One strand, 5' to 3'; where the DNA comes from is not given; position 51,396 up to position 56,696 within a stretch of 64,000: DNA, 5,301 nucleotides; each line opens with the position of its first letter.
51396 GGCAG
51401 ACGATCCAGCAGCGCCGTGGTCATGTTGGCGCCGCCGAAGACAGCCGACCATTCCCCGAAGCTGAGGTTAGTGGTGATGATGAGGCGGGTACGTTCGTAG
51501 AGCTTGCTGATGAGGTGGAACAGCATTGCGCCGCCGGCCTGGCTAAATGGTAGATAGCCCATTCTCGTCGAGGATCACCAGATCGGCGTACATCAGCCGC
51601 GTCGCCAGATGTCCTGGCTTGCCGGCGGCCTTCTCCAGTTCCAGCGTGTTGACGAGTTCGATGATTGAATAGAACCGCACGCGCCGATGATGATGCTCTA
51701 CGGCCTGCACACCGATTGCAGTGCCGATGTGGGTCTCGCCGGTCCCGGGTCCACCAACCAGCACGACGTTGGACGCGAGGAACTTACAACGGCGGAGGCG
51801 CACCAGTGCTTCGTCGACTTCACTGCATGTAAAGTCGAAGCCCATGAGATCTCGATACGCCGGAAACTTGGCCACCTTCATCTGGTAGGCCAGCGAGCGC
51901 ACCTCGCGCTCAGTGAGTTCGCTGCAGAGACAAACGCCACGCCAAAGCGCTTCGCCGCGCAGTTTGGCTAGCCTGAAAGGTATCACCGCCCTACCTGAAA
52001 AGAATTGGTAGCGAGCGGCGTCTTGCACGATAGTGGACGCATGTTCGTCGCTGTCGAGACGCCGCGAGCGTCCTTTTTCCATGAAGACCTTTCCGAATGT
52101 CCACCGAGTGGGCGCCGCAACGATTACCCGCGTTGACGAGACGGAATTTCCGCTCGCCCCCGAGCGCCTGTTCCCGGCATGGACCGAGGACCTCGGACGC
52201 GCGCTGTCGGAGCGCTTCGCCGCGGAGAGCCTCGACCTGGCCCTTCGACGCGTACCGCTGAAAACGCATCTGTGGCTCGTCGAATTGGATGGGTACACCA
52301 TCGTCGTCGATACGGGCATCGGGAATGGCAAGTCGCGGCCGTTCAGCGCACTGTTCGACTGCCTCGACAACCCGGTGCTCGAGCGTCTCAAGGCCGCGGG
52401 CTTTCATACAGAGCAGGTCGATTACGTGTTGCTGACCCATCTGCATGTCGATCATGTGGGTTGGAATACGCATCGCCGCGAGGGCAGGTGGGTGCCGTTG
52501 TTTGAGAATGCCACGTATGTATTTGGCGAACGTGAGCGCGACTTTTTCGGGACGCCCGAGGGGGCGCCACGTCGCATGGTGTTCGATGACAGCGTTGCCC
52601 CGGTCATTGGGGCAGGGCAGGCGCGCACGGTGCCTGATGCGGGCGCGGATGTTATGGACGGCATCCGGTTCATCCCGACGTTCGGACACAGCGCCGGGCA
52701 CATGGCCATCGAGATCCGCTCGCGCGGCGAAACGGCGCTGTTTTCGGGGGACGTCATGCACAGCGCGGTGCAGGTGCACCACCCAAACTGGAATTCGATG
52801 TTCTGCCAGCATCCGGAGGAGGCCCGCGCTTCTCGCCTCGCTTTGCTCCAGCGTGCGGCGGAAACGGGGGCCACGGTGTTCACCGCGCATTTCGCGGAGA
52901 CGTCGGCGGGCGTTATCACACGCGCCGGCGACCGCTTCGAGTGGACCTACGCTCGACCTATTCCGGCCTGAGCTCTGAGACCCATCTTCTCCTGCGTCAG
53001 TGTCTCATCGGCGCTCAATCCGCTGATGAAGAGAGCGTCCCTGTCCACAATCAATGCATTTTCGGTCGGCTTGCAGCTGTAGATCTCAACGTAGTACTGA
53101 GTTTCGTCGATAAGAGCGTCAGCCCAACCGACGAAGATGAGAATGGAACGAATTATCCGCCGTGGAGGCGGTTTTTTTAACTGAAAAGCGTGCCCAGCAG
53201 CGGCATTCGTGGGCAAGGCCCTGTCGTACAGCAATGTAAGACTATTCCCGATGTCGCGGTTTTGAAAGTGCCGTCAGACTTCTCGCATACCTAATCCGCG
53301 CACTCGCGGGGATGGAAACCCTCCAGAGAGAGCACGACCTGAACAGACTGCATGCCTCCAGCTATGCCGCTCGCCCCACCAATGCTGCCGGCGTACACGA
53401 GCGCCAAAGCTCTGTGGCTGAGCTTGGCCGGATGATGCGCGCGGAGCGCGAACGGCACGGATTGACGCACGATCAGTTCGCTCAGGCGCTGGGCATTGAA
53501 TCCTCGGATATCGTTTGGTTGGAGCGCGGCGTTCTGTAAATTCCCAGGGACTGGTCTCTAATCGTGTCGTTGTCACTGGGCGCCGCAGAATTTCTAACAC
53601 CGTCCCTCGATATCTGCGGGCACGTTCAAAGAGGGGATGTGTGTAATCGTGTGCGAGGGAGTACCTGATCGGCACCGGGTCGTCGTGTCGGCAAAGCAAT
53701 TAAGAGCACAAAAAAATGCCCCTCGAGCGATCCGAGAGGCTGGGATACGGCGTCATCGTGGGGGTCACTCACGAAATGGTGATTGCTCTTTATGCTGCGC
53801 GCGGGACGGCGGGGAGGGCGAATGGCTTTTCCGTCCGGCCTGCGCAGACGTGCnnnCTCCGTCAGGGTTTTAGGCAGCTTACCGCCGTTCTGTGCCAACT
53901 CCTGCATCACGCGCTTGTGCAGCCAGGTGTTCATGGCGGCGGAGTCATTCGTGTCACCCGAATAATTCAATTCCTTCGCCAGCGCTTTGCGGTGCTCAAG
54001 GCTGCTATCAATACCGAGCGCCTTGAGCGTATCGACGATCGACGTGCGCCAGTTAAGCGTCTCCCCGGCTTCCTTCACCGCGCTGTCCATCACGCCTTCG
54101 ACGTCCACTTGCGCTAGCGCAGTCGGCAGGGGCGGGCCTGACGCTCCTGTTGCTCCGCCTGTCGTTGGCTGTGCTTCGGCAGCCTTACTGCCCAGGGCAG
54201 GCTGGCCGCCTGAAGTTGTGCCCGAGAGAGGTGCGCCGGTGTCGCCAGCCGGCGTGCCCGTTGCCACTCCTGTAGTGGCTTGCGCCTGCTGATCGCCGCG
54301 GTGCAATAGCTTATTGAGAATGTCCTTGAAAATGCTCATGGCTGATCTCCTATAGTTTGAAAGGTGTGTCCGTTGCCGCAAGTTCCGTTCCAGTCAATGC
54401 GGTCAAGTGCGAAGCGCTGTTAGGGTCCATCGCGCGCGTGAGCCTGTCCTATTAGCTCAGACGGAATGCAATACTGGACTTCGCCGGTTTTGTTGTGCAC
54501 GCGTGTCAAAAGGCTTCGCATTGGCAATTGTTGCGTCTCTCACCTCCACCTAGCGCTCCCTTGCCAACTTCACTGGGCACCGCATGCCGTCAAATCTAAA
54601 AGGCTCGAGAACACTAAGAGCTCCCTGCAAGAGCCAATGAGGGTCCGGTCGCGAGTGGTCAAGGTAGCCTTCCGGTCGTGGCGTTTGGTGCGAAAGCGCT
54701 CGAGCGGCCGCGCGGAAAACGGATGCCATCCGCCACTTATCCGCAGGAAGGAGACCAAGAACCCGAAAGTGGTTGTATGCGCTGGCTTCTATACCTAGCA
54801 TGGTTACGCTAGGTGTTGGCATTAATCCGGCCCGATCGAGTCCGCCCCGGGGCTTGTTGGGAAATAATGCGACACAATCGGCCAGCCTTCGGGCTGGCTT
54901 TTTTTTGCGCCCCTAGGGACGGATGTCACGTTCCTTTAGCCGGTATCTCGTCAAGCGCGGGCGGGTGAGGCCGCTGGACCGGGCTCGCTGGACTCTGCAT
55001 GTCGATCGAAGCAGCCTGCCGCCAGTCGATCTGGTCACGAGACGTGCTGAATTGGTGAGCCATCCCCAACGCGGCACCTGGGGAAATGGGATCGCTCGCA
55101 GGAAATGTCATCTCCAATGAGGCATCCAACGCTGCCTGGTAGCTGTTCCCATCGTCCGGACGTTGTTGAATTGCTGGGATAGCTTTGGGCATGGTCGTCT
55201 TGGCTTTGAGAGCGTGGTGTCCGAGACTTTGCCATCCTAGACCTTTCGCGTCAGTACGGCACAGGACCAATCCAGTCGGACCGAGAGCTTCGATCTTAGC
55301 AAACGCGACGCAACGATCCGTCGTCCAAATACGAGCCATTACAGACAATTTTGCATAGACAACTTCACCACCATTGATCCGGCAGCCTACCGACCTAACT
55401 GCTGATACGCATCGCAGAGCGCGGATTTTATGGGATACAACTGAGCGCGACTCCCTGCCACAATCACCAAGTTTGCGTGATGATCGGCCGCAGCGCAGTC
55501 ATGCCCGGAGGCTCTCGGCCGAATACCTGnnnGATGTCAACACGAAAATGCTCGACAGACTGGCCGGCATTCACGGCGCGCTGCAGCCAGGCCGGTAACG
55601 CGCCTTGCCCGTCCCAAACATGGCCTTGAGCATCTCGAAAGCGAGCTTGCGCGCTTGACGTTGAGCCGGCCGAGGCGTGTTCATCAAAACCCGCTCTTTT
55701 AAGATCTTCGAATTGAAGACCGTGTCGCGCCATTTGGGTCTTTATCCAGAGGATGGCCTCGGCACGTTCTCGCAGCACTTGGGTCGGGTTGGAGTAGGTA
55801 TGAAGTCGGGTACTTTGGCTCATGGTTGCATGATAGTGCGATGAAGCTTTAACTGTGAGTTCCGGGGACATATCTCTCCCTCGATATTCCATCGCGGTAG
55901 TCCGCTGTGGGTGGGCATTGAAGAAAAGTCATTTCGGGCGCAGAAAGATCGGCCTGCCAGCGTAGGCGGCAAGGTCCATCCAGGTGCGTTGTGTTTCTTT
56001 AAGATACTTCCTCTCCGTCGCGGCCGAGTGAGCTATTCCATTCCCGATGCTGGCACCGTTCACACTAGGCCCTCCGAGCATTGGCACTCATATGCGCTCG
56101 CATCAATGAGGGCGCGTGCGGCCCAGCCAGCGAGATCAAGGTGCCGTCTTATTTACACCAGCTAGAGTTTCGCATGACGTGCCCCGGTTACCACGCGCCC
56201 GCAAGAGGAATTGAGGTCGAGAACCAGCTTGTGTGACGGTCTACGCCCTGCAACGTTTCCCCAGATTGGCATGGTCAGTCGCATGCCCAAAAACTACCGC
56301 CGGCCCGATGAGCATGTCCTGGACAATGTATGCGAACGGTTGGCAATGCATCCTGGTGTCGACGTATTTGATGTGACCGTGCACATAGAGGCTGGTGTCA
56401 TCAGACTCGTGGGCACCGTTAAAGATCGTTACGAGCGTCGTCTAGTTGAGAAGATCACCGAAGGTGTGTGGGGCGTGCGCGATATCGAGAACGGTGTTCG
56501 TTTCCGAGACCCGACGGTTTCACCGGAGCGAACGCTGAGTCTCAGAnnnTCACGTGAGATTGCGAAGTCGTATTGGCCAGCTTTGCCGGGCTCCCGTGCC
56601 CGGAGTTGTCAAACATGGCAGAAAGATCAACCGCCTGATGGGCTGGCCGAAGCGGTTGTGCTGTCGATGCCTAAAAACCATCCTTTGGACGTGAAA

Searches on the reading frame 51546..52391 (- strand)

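Call 37: search_protein_families(library=pfam, proteins=[window:51546-52391:-], max_evalue=0.001)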
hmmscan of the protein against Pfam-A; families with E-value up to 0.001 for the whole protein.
window:51546-52391:- (282 aa): 1 family
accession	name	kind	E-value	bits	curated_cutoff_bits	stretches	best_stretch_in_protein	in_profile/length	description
PF01695.23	IstB_IS21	-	2e-27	96.7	24.1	1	155-280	37-165/238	IstB-like ATP binding protein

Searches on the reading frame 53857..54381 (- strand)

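Call 37: search_protein_families(library=pfam, proteins=[window:53857-54381:-], max_evalue=0.001)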
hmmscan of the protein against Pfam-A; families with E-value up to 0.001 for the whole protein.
window:53857-54381:- (175 aa): 1 family
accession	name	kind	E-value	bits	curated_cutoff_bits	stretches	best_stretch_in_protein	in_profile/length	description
PF12200.13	DUF3597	-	1e-41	142.9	29.8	1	17-170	1-127/127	Domain of unknown function (DUF3597)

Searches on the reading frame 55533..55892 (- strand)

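Call 37: search_protein_families(library=pfam, proteins=[window:55533-55892:-], max_evalue=0.001)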
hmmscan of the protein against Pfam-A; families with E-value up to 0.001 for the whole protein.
window:55533-55892:- (120 aa): 1 family
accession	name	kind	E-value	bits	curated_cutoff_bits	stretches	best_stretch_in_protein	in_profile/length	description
PF00816.26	Histone_HNS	-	5e-09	36.2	25.6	1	83-118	1-38/38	H-NS histone C-terminal domain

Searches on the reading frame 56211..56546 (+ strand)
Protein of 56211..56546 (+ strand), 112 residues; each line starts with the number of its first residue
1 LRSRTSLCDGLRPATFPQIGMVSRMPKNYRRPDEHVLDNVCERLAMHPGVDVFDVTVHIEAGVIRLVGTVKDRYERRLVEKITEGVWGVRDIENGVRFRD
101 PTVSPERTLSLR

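Call 37: search_protein_families(library=pfam, proteins=[window:56211-56546:+], max_evalue=0.001)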
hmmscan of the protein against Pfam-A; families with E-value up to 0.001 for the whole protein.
window:56211-56546:+ (112 aa): 1 family
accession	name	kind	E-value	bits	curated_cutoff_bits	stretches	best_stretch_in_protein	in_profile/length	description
PF04972.22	BON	-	1.6e-13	51.2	27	1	33-99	2-68/69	BON domain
